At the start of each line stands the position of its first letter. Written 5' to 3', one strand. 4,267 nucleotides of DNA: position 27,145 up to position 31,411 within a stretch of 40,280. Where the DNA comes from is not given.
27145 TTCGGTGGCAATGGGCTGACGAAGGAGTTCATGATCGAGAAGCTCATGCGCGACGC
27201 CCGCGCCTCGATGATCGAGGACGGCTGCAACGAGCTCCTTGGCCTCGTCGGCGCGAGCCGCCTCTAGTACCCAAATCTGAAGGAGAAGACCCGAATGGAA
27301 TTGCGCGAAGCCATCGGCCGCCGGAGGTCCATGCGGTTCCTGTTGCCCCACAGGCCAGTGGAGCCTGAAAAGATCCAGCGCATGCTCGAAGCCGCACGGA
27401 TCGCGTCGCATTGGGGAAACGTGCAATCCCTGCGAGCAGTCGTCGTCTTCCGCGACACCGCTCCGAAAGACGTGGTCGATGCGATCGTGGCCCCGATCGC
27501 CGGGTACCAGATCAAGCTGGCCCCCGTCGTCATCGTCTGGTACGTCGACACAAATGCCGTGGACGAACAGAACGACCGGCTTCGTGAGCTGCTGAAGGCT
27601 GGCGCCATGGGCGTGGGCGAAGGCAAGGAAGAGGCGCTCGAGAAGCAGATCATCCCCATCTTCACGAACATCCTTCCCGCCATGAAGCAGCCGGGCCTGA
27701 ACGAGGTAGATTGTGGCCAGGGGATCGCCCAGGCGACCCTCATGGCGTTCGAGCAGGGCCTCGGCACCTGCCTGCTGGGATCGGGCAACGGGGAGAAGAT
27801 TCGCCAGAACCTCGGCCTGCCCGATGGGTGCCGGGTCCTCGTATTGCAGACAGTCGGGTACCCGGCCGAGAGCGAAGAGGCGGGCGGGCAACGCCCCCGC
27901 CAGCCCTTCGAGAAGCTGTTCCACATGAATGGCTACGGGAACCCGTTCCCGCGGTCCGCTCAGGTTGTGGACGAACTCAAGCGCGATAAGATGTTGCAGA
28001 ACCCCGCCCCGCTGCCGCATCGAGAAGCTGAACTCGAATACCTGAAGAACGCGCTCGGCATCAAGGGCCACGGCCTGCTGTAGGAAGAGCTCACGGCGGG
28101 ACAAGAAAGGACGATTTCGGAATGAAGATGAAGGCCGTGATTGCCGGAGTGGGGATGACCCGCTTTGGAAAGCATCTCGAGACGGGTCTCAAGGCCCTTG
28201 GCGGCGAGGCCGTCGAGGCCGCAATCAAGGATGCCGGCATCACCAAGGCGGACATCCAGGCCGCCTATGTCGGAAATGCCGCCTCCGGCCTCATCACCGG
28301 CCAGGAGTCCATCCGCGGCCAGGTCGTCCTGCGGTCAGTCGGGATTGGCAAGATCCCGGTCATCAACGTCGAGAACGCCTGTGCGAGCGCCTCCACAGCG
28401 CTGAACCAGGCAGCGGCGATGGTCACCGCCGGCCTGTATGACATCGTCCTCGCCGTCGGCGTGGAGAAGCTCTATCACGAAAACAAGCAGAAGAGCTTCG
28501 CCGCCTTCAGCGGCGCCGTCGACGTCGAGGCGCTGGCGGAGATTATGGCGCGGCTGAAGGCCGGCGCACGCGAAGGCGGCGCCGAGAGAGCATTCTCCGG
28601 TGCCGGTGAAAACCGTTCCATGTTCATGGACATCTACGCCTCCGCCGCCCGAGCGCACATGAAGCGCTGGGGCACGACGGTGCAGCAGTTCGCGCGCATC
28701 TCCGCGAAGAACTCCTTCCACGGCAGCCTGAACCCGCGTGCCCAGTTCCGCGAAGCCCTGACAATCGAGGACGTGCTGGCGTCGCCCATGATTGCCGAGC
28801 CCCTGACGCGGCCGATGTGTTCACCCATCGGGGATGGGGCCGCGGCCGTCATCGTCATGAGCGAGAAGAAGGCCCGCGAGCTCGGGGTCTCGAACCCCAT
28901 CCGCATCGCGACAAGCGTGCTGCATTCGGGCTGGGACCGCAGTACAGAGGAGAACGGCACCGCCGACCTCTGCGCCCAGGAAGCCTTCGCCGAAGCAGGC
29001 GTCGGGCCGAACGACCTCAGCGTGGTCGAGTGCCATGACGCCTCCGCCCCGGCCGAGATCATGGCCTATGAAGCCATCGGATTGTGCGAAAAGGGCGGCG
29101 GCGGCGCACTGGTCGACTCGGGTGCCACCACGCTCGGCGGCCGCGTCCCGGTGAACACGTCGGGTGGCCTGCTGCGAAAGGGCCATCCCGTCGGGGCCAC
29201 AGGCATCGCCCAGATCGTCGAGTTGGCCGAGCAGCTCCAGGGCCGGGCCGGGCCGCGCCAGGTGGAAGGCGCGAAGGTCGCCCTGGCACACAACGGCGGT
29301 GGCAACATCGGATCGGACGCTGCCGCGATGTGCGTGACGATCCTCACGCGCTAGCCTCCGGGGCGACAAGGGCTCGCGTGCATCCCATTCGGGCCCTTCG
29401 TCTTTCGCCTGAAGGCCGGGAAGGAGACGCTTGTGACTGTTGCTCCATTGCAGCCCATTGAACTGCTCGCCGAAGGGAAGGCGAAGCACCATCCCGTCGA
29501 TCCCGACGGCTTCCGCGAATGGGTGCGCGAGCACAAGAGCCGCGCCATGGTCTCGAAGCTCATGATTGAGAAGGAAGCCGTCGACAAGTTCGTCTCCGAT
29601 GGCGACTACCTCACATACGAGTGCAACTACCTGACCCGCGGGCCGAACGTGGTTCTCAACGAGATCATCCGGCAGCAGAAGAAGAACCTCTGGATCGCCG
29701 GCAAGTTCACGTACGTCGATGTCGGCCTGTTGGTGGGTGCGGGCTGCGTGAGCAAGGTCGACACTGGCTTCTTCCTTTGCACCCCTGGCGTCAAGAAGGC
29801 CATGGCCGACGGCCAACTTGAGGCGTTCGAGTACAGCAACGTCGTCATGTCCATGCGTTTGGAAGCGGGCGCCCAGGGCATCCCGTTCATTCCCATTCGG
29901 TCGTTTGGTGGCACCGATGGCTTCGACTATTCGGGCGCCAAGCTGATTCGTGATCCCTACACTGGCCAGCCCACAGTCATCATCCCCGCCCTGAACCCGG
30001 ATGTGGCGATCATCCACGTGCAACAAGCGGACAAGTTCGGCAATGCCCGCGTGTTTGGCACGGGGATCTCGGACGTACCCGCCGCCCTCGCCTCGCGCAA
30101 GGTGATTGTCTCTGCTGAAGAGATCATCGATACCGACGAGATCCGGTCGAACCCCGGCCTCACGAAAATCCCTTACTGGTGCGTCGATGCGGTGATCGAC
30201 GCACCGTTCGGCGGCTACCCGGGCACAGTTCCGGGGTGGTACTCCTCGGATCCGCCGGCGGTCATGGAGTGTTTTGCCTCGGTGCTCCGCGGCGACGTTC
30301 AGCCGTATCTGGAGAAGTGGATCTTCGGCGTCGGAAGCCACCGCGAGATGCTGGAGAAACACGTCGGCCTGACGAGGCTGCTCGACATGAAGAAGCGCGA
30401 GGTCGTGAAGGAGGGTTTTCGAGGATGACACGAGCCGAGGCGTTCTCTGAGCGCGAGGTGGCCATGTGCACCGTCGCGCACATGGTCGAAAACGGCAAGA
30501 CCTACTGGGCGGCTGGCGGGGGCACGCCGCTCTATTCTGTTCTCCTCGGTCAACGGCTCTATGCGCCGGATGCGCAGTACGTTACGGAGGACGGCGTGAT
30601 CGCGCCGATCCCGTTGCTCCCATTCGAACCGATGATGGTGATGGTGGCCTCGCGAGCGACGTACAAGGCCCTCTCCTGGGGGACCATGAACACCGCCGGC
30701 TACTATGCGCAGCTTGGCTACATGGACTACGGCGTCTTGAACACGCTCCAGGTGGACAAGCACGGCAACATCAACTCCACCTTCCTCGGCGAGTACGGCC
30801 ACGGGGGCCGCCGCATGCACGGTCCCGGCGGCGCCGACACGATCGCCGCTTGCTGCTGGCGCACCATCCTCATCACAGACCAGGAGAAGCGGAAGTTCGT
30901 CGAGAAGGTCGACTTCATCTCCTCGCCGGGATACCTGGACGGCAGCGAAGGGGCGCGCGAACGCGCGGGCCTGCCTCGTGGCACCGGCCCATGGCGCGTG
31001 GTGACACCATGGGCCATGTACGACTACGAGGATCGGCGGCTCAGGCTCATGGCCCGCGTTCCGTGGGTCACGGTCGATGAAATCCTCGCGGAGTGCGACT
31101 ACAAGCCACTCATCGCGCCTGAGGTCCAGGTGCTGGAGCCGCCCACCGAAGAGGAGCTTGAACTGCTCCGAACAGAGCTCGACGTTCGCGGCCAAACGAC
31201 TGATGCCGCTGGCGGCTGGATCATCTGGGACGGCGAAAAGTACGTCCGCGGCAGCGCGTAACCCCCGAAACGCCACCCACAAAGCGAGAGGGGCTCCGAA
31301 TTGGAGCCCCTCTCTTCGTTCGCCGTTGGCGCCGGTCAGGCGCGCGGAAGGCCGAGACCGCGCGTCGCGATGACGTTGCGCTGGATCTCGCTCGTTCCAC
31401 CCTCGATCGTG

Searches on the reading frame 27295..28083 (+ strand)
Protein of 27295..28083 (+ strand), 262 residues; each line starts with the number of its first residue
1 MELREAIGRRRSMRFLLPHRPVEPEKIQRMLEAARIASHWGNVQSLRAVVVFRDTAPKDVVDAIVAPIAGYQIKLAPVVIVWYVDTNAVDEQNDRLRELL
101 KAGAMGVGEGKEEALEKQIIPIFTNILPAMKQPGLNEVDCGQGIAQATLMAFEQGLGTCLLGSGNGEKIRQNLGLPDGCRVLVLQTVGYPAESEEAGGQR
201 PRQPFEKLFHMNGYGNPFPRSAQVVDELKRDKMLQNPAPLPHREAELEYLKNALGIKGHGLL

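Call 6: search_protein_families(library=pfam, proteins=[window:27295-28083:+])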
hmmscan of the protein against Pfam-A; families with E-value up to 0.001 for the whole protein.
window:27295-28083:+ (262 aa): 2 families
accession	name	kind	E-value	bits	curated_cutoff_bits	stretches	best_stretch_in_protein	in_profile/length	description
PF00881.29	Nitroreductase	-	2.1e-16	61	23.5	1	8-189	2-167/167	Nitroreductase family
PF14512.11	TM1586_NiRdase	-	0.00018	21.6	27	0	134-213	78-153/215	Putative TM nitroreductase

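Call 35: search_protein_families(library=ncbifam, proteins=[window:27295-28083:+], max_evalue=0.01)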
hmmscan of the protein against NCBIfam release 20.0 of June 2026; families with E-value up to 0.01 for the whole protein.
window:27295-28083:+ (262 aa): 6 families
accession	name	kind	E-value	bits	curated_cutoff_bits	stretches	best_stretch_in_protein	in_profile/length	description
NF008033.1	PRK10765.1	equivalog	8.8e-07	28.6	223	1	144-215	111-182/240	oxygen-insensitive NADPH nitroreductase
TIGR02476.1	BluB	equivalog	1.1e-06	28.2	150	1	3-60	9-65/205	5,6-dimethylbenzimidazole synthase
TIGR03553.1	F420_FbiB_CTERM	equivalog_domain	0.00027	20.8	249.55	0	141-199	124-184/194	F420 biosynthesis protein FbiB, C-terminal domain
NF003768.0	PRK05365.1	equivalog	0.00082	18.9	152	0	19-91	29-100/200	malonic semialdehyde reductase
NF009810.0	PRK13294.1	equivalog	0.0044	15.9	304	0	141-200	379-440/449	coenzyme F420-0:L-glutamate ligase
NF047509.1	Rv3131_FMN_oxido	subfamily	0.0047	16.4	199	0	2-36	102-136/319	Acg family FMN-binding oxidoreductase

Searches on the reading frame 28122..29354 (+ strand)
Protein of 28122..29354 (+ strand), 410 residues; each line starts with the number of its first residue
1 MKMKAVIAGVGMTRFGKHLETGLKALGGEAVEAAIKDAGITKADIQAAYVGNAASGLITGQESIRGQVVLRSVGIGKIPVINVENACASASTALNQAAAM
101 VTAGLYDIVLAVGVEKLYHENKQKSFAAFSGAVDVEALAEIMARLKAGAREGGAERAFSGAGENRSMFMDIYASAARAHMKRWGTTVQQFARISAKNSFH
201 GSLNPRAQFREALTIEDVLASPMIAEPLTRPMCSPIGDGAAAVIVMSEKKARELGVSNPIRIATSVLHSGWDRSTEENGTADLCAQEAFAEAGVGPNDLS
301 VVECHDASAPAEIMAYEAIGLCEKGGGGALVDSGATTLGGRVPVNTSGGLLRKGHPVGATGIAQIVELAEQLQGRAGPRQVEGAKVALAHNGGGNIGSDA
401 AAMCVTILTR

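Call 6: search_protein_families(library=pfam, proteins=[window:28122-29354:+])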
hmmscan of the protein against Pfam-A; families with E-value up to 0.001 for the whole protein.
window:28122-29354:+ (410 aa): 6 families
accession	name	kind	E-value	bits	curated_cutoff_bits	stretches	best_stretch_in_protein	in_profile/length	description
PF22691.2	Thiolase_C_1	-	7.4e-39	133.2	28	1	281-401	20-139/144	Thiolase C-terminal domain-like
PF00108.29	Thiolase_N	-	4.1e-20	72.7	26.4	1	6-249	2-260/260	Thiolase, N-terminal domain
PF08545.16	ACP_syn_III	-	1.2e-08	35.1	24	1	83-117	3-37/80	3-Oxoacyl-[acyl-carrier-protein (ACP)] synthase III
PF02803.24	Thiolase_C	-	7e-08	32.6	27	1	284-379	27-104/123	Thiolase, C-terminal domain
PF02801.28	Ketoacyl-synt_C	-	1.4e-05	25.5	20.8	0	278-311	23-57/119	Beta-ketoacyl synthase, C-terminal domain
PF00109.32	ketoacyl-synt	-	6e-05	23.2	20.8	1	79-129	166-216/252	Beta-ketoacyl synthase, N-terminal domain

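Call 35: search_protein_families(library=ncbifam, proteins=[window:28122-29354:+], max_evalue=0.01)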
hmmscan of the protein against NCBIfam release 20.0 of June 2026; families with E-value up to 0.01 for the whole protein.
window:28122-29354:+ (410 aa): 61 families (the best 25 are shown)
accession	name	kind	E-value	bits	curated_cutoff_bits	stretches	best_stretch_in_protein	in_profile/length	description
NF006102.0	PRK08256.1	subfamily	6.6e-100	334.9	436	1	1-397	1-382/394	lipid-transfer protein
NF004720.0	PRK06064.1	subfamily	1.1e-96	323.9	420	1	4-409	3-386/389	thiolase domain-containing protein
NF053570.1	AcCoTHIOL_METTL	equivalog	1.3e-81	274.5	600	1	6-408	5-381/385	acetyl-CoA acetyltransferase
NF004810.0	PRK06157.1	equivalog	7.1e-75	252.6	403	2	124-403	98-392/400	acetyl-CoA acetyltransferase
NF053628.1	BnzsclthlBbsBGT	equivalog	1.2e-74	251.5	750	1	4-406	6-383/389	benzoylsuccinyl-CoA thiolase subunit BbsB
NF009228.0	PRK12578.1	subfamily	5e-74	249.2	485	1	1-395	1-376/387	thiolase domain-containing protein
NF005704.0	PRK07516.1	subfamily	1e-71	242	412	1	3-395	2-376/389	thiolase domain-containing protein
NF004715.0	PRK06059.1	equivalog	4.5e-69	233.3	424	2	172-393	147-387/399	lipid-transfer protein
NF004982.0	PRK06365.1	equivalog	3.4e-52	177.9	695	3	281-398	295-419/430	thiolase domain-containing protein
NF004811.0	PRK06158.1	subfamily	7.9e-52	176.5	421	1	4-404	9-378/384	acetyl-CoA acetyltransferase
NF004936.0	PRK06289.1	equivalog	1.1e-49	169.4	375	1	21-400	24-397/405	acetyl-CoA acetyltransferase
NF006010.0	PRK08142.1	subfamily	2.4e-48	164.8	462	1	2-405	4-383/388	thiolase domain-containing protein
NF006180.0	PRK08313.1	subfamily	2.2e-45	155.2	514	1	3-395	4-373/389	thiolase domain-containing protein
NF005892.0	PRK07855.1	subfamily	2e-39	135.6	469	1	2-392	5-377/390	lipid-transfer protein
NF004721.0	PRK06065.1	equivalog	1.7e-34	119.4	455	2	170-383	151-369/393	thiolase domain-containing protein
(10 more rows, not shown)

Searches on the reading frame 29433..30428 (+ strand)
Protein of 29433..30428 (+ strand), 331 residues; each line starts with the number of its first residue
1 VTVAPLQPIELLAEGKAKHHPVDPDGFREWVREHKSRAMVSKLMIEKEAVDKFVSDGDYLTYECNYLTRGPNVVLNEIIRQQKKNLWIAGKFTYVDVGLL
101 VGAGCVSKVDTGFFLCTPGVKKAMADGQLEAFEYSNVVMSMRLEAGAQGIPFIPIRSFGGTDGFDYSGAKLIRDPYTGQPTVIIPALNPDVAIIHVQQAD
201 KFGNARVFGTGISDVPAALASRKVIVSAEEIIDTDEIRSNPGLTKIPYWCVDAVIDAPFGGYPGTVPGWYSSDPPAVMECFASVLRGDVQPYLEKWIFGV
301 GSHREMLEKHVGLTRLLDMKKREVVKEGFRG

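Call 6: search_protein_families(library=pfam, proteins=[window:29433-30428:+])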
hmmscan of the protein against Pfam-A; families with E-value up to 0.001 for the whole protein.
window:29433-30428:+ (331 aa): 1 family
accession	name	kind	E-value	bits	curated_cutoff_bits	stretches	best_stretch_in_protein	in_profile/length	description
PF01144.29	CoA_trans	-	5.5e-19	68.9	23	1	47-256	5-216/217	Coenzyme A transferase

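Call 35: search_protein_families(library=ncbifam, proteins=[window:29433-30428:+], max_evalue=0.01)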
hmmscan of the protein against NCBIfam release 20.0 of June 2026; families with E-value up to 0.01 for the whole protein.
window:29433-30428:+ (331 aa): 2 families
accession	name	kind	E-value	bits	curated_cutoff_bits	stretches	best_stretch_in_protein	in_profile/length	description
NF007394.0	PRK09920.1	equivalog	1.1e-05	25.2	315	1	42-241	4-202/219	acetate CoA-transferase subunit alpha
TIGR02429.1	pcaI_scoA_fam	subfamily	0.00026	20.4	128.5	1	53-239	15-203/222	3-oxoacid CoA-transferase subunit A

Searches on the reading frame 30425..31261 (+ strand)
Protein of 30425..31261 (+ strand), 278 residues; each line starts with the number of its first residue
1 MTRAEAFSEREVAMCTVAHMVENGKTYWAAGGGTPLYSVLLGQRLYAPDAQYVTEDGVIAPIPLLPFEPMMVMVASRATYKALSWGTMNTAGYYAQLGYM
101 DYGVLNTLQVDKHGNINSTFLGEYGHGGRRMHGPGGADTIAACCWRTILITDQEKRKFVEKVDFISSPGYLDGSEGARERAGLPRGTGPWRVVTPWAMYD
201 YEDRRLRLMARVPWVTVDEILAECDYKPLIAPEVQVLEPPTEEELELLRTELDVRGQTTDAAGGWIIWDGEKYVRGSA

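Call 35: search_protein_families(library=ncbifam, proteins=[window:30425-31261:+], max_evalue=0.01)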
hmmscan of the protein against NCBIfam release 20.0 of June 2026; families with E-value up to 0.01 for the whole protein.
window:30425-31261:+ (278 aa): 1 family
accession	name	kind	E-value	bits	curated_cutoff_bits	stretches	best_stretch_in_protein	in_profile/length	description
TIGR02428.1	pcaJ_scoB_fam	subfamily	0.0041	16.5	243.55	0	98-157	93-147/207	3-oxoacid CoA-transferase subunit B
